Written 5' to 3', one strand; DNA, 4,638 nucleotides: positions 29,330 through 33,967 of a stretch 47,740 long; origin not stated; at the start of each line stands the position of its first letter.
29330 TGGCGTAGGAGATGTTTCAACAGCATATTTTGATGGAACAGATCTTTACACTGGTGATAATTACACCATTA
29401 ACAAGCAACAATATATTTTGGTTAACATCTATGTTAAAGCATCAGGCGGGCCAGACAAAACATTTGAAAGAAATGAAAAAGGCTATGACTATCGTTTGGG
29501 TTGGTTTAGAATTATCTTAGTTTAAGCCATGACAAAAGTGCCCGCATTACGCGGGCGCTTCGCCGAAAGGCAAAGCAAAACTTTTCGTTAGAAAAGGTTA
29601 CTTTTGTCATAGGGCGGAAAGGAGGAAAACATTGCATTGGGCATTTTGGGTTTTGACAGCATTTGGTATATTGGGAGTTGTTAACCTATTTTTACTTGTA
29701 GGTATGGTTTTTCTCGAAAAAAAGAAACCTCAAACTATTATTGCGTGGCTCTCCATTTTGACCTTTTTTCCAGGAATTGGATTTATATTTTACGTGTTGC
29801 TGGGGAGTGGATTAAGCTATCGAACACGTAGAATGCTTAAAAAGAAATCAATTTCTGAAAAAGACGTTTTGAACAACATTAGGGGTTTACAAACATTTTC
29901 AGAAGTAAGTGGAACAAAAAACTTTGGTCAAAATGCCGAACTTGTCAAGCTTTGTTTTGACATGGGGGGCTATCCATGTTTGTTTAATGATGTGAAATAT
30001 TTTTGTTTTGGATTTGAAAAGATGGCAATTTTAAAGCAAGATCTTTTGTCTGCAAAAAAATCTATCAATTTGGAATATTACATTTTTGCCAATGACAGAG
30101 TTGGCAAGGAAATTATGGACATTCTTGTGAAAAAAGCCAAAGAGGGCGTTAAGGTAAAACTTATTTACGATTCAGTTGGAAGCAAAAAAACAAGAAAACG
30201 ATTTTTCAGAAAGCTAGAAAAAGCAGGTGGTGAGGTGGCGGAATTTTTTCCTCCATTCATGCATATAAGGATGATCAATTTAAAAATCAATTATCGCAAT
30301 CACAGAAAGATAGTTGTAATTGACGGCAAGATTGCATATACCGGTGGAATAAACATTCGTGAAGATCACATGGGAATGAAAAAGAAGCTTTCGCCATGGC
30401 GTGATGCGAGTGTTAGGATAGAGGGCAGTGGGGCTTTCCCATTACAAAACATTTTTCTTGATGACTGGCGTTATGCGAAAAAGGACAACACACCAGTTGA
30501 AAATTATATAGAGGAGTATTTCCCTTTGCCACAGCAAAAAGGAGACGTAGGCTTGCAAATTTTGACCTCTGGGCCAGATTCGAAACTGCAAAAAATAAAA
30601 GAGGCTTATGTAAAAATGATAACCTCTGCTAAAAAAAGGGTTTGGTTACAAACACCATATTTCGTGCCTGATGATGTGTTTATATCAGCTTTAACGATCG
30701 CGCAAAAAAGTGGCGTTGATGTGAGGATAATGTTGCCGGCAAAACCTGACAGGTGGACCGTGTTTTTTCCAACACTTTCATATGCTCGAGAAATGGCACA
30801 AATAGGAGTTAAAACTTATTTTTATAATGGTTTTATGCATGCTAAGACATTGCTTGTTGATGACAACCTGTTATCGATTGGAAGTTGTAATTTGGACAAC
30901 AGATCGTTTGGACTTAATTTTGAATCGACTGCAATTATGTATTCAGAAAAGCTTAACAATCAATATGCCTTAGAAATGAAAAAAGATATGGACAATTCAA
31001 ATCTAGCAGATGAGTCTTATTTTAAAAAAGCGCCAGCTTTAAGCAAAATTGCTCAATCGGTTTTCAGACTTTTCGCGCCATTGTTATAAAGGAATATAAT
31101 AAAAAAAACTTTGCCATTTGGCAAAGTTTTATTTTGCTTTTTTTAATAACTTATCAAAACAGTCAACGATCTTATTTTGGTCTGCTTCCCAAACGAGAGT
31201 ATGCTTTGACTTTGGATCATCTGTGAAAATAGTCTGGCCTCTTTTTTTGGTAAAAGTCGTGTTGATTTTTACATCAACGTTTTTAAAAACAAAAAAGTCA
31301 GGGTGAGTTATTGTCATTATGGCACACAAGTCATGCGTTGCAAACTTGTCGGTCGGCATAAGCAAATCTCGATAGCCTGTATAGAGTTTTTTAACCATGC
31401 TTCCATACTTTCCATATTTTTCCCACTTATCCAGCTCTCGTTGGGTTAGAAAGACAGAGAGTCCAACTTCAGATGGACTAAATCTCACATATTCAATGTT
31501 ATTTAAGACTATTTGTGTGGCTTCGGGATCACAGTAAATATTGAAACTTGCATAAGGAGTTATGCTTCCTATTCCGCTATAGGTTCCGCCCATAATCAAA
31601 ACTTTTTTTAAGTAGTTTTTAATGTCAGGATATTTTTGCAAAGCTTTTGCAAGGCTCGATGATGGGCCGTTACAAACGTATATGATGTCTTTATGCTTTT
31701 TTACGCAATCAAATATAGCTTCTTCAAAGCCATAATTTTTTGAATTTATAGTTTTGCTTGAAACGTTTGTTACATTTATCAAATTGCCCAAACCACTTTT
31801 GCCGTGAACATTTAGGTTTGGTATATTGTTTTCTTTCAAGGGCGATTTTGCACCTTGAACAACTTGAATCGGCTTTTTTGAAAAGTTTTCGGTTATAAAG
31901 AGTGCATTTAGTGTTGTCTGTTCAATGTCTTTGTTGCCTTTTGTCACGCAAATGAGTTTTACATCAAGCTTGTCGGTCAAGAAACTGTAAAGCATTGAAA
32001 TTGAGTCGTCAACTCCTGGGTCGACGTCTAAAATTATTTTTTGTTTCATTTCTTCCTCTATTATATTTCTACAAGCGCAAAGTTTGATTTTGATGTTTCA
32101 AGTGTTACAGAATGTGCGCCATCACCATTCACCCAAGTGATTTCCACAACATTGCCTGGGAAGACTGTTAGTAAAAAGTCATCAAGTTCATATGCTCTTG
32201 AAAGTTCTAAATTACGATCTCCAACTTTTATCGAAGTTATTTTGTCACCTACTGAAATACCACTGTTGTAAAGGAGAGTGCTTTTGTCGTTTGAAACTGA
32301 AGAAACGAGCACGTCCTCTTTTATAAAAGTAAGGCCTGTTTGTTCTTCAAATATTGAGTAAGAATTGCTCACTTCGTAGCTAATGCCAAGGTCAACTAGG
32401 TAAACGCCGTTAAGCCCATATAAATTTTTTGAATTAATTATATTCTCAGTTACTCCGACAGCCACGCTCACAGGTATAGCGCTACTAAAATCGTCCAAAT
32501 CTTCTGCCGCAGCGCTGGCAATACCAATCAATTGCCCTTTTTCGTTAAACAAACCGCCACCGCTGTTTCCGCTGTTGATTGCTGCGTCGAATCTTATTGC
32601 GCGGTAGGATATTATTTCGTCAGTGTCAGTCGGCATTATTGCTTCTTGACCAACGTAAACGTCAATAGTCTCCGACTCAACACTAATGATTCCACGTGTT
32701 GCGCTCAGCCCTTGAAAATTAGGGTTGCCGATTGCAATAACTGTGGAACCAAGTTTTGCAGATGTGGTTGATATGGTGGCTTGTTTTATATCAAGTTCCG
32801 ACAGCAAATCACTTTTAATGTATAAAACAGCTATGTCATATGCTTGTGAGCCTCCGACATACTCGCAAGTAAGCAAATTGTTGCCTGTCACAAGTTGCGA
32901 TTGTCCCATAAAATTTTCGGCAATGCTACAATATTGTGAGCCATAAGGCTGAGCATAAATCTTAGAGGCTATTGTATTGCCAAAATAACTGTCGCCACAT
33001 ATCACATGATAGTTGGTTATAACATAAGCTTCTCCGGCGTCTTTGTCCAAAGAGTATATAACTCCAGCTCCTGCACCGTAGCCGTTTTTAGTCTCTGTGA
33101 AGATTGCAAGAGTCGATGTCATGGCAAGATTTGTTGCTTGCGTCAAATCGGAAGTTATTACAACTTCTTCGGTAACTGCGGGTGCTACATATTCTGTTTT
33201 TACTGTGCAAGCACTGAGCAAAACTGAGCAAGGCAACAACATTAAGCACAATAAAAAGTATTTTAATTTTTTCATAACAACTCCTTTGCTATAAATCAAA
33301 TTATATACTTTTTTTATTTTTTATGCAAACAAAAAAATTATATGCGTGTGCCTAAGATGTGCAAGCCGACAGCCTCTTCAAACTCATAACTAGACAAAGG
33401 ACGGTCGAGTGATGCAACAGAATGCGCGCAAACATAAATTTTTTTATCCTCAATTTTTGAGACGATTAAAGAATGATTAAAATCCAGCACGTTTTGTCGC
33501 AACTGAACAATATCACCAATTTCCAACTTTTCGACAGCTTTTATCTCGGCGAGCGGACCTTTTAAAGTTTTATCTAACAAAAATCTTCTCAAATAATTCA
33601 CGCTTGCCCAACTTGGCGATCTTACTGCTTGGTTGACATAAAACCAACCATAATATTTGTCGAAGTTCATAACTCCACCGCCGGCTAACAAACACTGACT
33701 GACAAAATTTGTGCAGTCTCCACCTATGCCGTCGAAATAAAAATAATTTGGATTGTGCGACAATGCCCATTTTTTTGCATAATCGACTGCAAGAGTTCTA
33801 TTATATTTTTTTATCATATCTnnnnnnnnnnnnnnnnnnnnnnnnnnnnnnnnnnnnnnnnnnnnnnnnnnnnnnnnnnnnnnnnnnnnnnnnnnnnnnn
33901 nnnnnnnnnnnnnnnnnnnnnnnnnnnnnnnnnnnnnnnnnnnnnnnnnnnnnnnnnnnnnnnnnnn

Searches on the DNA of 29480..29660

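Call 79: search_rna_families(source=window, start=29480, end=29660, threshold=evalue, max_evalue=1)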
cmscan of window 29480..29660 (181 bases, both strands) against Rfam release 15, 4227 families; matches with E-value up to 1: 0.
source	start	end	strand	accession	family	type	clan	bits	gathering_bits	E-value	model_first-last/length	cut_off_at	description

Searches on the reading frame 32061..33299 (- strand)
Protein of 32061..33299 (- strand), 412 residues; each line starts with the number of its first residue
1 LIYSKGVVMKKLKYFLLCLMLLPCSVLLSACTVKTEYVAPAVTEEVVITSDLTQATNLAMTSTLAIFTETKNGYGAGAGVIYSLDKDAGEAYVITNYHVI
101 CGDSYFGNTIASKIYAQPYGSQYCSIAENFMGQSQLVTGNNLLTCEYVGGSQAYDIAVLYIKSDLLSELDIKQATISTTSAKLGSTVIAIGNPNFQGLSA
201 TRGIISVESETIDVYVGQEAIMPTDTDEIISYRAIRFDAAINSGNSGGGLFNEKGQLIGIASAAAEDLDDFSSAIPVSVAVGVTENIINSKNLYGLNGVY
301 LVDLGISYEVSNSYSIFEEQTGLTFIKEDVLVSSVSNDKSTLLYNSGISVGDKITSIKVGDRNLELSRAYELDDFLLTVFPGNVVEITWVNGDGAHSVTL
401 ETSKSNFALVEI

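Call 24: search_protein_families(library=pfam, proteins=[window:32061-33299:-])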
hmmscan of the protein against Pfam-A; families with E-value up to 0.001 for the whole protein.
window:32061-33299:- (412 aa): 2 families
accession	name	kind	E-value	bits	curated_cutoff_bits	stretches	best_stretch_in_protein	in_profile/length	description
PF13365.12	Trypsin_2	-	2.8e-17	64.3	27.6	1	77-260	1-144/144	Trypsin-like peptidase domain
PF00089.32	Trypsin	-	5.4e-12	46.4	20.6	1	90-264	34-198/220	Trypsin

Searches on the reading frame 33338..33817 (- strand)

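Call 24: search_protein_families(library=pfam, proteins=[window:33338-33817:-])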
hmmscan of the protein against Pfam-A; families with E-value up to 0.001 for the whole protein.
window:33338-33817:- (159 aa): 1 family
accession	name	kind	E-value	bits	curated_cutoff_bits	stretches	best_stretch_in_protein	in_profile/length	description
PF12671.13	Amidase_6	-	7.5e-34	117.6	23.2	1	4-152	1-160/163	Putative amidase domain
